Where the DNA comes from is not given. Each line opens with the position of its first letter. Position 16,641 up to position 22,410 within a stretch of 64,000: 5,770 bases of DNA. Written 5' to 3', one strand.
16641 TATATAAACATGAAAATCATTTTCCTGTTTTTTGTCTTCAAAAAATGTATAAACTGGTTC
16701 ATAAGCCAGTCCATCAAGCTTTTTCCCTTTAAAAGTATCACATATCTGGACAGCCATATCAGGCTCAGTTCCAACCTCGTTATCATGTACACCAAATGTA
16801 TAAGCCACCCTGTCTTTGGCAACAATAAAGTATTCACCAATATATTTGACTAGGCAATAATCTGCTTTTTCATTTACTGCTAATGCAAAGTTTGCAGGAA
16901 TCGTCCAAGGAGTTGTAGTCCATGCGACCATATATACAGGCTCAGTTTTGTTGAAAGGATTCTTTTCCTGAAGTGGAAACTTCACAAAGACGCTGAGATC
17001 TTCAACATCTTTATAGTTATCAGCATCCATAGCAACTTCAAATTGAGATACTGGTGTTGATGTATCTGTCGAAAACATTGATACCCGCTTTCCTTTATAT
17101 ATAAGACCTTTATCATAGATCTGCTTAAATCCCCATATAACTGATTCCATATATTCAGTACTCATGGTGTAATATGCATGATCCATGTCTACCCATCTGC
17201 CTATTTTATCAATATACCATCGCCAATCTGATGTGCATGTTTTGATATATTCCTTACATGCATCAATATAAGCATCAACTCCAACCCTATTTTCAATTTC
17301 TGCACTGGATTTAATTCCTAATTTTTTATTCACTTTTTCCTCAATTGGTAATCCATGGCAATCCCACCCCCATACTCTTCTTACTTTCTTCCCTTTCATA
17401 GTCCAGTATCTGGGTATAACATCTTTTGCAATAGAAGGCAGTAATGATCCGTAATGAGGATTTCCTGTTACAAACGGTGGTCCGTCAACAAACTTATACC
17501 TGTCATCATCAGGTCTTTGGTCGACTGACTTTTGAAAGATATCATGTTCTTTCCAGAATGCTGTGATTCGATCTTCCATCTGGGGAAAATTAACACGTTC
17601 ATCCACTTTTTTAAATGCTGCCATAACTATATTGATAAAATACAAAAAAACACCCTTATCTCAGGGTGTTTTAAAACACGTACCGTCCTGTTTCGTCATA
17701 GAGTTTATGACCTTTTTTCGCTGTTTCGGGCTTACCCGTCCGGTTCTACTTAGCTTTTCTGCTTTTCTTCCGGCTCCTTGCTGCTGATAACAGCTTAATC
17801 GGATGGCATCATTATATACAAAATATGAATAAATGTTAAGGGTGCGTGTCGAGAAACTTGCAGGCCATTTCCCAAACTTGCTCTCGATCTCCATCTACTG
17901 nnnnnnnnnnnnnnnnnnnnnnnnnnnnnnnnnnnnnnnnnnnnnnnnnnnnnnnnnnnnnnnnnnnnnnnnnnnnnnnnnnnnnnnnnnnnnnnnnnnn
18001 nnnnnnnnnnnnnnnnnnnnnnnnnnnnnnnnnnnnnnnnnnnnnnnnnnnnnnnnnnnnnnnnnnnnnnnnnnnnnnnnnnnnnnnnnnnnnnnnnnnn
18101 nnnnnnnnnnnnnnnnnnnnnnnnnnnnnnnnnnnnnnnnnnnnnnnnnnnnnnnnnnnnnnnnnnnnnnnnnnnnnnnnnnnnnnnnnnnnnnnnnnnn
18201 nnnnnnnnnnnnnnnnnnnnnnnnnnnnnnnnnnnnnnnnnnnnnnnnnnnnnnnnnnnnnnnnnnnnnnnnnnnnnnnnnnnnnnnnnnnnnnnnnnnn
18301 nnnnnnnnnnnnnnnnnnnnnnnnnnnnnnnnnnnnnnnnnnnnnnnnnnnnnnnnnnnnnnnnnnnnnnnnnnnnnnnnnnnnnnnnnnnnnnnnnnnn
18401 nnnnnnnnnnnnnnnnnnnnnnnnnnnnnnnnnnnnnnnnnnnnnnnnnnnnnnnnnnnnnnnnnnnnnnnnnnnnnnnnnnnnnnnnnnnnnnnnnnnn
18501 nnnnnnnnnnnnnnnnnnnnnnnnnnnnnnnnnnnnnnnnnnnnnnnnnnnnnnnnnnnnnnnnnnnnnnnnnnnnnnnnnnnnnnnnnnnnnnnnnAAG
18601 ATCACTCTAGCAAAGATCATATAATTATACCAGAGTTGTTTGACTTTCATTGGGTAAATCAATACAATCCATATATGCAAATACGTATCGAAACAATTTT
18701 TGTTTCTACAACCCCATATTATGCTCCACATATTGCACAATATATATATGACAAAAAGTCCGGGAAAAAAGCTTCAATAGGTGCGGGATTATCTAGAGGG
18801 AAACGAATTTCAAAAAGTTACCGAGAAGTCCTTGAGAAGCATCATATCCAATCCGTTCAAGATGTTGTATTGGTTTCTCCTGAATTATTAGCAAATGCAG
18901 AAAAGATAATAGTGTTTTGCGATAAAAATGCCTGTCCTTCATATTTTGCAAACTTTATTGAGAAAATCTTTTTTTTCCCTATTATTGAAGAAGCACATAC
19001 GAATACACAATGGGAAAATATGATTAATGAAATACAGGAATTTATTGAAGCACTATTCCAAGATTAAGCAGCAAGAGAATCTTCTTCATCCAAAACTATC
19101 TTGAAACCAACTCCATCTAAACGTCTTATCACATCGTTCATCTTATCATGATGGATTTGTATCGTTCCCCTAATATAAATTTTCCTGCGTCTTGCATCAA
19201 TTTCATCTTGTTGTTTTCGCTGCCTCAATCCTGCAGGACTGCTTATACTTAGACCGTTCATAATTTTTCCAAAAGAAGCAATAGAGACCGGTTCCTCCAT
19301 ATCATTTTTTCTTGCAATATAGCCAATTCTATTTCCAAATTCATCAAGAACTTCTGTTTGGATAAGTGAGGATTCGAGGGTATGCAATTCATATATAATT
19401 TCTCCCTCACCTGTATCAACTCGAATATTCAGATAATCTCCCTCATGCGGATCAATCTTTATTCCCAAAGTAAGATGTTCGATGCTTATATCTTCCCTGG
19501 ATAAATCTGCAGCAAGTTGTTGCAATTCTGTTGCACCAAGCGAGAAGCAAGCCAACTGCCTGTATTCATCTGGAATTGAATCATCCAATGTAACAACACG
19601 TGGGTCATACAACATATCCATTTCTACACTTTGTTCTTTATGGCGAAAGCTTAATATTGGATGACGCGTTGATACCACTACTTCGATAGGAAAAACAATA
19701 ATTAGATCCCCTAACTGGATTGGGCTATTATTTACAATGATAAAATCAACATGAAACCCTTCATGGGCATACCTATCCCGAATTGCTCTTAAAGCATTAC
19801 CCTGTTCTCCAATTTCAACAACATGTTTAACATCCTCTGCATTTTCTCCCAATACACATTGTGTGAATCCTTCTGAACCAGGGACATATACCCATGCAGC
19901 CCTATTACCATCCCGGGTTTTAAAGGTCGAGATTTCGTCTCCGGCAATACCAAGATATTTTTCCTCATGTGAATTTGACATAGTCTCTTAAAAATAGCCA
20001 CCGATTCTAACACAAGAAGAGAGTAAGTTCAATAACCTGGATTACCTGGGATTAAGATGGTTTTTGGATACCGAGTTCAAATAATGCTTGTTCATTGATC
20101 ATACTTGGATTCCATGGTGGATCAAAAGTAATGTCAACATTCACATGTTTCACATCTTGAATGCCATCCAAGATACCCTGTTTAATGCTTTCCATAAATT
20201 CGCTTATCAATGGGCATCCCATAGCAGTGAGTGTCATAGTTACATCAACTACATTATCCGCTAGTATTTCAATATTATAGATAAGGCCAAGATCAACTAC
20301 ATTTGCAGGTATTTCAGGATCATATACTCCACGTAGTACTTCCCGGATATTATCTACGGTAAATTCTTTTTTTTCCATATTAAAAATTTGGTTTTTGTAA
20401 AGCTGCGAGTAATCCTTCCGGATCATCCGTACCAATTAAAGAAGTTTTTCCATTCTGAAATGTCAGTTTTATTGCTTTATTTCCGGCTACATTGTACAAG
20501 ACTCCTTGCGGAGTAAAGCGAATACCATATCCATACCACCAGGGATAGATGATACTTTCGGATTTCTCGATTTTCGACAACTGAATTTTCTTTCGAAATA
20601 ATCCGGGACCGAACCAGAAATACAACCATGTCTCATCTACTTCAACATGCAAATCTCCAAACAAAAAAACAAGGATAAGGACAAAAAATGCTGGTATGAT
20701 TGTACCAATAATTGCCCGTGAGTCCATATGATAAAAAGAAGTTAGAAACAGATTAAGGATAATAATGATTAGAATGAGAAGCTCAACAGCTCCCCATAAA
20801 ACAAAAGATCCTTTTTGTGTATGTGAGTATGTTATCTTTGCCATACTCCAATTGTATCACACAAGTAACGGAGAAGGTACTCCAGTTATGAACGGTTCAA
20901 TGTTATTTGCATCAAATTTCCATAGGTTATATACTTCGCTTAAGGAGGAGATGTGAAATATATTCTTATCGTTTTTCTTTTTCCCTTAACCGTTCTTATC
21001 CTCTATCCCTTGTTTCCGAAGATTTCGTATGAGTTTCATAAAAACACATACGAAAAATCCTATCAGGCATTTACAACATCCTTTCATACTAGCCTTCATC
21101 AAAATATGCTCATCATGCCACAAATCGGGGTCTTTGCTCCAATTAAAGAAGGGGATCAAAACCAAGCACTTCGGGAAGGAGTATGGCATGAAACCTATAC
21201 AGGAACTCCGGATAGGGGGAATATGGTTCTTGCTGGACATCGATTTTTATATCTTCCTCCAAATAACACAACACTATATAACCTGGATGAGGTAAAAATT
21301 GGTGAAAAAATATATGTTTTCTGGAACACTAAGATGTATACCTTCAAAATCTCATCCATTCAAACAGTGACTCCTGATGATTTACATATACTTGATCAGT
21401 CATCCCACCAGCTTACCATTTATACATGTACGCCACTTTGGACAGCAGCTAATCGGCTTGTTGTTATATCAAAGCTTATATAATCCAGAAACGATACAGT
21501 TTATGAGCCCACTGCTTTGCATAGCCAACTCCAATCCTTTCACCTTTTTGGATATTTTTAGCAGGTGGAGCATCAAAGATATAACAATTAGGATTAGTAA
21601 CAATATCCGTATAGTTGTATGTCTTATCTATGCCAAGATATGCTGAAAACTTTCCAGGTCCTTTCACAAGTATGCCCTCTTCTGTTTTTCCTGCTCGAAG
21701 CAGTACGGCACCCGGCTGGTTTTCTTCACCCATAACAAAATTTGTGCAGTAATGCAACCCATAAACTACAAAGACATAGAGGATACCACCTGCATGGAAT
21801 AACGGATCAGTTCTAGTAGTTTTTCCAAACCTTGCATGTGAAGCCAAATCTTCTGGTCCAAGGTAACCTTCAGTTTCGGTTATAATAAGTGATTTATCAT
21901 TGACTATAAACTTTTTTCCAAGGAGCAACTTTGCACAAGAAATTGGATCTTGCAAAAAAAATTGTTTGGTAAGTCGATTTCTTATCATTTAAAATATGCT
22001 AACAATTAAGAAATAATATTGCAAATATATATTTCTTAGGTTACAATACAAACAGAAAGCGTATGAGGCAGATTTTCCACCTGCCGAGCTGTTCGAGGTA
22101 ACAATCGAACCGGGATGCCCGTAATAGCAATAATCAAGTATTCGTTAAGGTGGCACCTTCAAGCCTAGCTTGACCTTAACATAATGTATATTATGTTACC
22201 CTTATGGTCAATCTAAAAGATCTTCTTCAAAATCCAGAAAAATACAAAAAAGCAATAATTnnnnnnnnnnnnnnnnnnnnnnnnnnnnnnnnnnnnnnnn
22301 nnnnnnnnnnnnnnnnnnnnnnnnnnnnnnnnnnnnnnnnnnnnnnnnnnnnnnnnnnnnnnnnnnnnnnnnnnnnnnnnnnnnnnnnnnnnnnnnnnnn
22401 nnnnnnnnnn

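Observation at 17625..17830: ileS leader is a candidate transcriptional T-box with AUC in a terminal loop and an imperfect bulge match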

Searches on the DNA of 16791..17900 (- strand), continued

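Call 76: search_with_rna_model(model_id=R1, source=L136, max_evalue=1, show_alignments=2)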
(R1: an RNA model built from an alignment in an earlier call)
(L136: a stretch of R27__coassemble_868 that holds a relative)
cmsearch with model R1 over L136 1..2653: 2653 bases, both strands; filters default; matches with E-value up to 1: 2.
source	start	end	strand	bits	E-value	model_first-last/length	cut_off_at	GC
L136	2106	2281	-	25.4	1.4e-05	1-164/164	no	0.39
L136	1652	1807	-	8.4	0.09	1-164/164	no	0.4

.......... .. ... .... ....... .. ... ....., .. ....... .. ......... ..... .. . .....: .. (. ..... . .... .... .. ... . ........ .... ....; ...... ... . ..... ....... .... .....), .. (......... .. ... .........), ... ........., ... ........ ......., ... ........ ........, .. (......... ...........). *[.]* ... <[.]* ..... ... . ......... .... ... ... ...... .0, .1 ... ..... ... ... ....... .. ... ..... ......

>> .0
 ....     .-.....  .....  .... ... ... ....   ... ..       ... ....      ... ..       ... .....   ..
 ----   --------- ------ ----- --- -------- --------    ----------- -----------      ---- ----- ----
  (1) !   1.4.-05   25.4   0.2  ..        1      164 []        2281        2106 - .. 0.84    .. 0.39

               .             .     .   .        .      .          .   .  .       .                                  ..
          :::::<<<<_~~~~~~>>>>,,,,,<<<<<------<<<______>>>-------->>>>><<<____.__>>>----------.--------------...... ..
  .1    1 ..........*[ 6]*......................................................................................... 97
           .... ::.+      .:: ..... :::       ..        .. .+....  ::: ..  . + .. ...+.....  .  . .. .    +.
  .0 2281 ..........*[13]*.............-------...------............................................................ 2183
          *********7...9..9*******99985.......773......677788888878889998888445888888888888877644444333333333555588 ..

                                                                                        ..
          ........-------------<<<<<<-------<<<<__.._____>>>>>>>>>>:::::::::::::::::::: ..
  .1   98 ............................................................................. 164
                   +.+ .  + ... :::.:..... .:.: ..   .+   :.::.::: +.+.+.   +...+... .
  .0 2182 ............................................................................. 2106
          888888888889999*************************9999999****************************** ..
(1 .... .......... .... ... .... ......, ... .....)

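Call 85: search_with_rna_model(model_id=R1, sources=[L207, L208, L209, L210], max_evalue=10, filters=off)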
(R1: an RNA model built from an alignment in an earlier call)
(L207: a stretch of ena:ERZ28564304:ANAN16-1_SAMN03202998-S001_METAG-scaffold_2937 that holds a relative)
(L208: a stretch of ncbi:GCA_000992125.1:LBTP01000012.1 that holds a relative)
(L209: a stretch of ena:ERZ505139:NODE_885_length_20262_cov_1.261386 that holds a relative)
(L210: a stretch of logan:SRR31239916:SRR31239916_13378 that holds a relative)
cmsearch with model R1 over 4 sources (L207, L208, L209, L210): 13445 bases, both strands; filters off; matches with E-value up to 10: 49.
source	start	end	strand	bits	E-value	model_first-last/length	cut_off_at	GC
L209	387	561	+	24.3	0.00012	1-164/164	no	0.45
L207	1193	1326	+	9.5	0.25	1-164/164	no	0.37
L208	1193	1326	+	9.5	0.25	1-164/164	no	0.37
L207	1708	1777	+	9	0.33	1-164/164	no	0.33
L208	1708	1777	+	9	0.33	1-164/164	no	0.33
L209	2805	2842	+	5.8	1.7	1-164/164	no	0.24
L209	2050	2153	-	5.6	1.9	1-164/164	no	0.39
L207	1161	1190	-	5.6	2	1-164/164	no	0.33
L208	1161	1190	-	5.6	2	1-164/164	no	0.33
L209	1555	1702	-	4.9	2.8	1-164/164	no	0.37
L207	4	34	-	4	4.3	1-164/164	no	0.19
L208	4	34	-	4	4.3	1-164/164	no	0.19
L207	1414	1437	+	4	4.3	31-56/164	no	0.25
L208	1414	1437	+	4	4.3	31-56/164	no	0.25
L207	1529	1664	+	4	4.4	1-164/164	no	0.37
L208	1529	1664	+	4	4.4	1-164/164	no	0.37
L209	1109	1135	+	3.8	4.8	1-164/164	no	0.22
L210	655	685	-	3.7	5.1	1-164/164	no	0.23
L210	1362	1379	-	3.7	5.2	1-164/164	no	0.11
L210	1940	1964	-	3.6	5.3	34-56/164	no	0.2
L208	2971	2997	-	3.6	5.3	1-164/164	no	0.22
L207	1384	1411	+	3.5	5.7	30-57/164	no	0.36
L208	1384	1411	+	3.5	5.7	30-57/164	no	0.36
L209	1121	1144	-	3.4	6.1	1-164/164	no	0.12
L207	413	550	+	3.3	6.2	1-164/164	no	0.36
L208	413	550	+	3.3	6.2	1-164/164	no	0.36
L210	1788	1812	-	3.3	6.2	1-164/164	no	0.2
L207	3110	3136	+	3.2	6.5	1-164/164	no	0.26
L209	56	75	+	3.2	6.5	1-164/164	no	0.25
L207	251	274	-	3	7.4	1-164/164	no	0.38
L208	251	274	-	3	7.4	1-164/164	no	0.38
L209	2792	2872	-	2.9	7.8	1-164/164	no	0.23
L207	758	781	+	2.9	7.8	33-56/164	no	0.25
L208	758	781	+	2.9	7.8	33-56/164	no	0.25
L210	818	839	-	2.8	8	1-164/164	no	0.32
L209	796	818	+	2.8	8.4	1-164/164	no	0.35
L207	1060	1071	+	2.6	9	1-164/164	no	0.08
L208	1060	1071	+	2.6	9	1-164/164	no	0.08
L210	1941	1968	+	2.5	9.4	1-164/164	no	0.18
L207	1555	1578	-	2.5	9.5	1-164/164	no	0.21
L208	1555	1578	-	2.5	9.5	1-164/164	no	0.21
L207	2466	2487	+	2.5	9.5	1-164/164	no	0.14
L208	2466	2487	+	2.5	9.5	1-164/164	no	0.14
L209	1901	1931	+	2.5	9.6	28-59/164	no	0.32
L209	287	355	-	2.5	9.6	77-144/164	no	0.28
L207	2474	2497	-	2.5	9.6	1-164/164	no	0.17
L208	2474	2497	-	2.5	9.6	1-164/164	no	0.17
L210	2001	2033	-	2.5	9.7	1-164/164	no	0.21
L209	1708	1737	+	2.5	9.7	1-164/164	no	0.33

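Call 89: build_rna_model(alignment_id=A5)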
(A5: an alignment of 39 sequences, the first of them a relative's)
Model R2 built from alignment A5 (39 sequences, 230 columns); structure: RNAalifold consensus.
model positions 166; base pairs 25; branch points 3; effective number of sequences 4.33; information 0.59 bits per position. Calibrated on 0.2 Mb of random sequence (short: E-values are rough).
structure used (alignment columns):
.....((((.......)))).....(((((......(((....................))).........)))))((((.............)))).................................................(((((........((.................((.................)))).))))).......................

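Call 90: search_with_rna_model(model_id=R2, sources=[window, L003, L006, L201, L202, L203, L204, L206, L209], max_evalue=0.1, show_alignments=1)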
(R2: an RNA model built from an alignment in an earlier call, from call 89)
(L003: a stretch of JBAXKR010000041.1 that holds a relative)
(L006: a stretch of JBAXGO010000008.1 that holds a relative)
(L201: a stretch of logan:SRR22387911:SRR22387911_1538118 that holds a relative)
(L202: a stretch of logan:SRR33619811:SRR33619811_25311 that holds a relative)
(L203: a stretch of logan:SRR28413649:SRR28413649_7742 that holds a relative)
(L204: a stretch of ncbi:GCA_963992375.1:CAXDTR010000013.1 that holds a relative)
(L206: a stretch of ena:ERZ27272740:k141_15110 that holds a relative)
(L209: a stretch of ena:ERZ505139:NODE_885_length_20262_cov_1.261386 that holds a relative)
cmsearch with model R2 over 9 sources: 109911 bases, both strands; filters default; matches with E-value up to 0.1: 9.
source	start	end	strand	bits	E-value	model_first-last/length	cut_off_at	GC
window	17641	17799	-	107.9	9.8e-22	1-166/166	no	0.43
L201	467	621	+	71.4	8.5e-14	1-166/166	no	0.38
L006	1959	2147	+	58.8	4.6e-11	1-166/166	no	0.38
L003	714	863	+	56.7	1.3e-10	1-166/166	no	0.37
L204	2186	2411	+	42.9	1.3e-07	1-166/166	no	0.45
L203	567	733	+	38.3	1.3e-06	1-166/166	no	0.42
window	22062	22199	+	36.2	3.9e-06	1-166/166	no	0.43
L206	1646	1817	+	33.8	1.3e-05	1-166/166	no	0.4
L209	387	561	+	26.9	0.00041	1-166/166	no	0.45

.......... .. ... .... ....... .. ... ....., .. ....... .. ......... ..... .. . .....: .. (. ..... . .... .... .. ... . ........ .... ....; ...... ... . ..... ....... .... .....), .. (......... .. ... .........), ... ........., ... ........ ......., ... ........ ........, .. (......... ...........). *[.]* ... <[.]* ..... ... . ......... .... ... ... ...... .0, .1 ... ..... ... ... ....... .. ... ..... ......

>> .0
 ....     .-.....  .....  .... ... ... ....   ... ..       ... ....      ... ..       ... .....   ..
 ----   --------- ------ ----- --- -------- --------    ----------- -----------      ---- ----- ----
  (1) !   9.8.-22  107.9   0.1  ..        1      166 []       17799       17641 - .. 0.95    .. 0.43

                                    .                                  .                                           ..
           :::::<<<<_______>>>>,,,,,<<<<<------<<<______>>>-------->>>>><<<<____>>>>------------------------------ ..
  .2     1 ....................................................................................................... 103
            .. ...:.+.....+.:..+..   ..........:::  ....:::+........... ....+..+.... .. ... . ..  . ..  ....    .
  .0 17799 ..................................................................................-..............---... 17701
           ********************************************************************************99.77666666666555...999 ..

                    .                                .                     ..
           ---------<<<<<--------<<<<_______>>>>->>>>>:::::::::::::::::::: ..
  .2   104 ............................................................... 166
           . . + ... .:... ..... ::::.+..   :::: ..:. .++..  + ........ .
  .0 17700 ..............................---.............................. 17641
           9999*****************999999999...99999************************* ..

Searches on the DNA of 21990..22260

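Call 37: search_rna_families(source=window, start=21990, end=22260, threshold=evalue, max_evalue=10, show_alignments=2)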
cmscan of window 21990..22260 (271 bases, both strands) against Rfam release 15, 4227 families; matches with E-value up to 10: 1.
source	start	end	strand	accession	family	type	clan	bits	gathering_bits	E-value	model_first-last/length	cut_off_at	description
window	22054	22131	+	RF02248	Six3os1_3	Gene; lncRNA;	-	10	40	2.9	1-75/75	no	Six3os1 conserved region 3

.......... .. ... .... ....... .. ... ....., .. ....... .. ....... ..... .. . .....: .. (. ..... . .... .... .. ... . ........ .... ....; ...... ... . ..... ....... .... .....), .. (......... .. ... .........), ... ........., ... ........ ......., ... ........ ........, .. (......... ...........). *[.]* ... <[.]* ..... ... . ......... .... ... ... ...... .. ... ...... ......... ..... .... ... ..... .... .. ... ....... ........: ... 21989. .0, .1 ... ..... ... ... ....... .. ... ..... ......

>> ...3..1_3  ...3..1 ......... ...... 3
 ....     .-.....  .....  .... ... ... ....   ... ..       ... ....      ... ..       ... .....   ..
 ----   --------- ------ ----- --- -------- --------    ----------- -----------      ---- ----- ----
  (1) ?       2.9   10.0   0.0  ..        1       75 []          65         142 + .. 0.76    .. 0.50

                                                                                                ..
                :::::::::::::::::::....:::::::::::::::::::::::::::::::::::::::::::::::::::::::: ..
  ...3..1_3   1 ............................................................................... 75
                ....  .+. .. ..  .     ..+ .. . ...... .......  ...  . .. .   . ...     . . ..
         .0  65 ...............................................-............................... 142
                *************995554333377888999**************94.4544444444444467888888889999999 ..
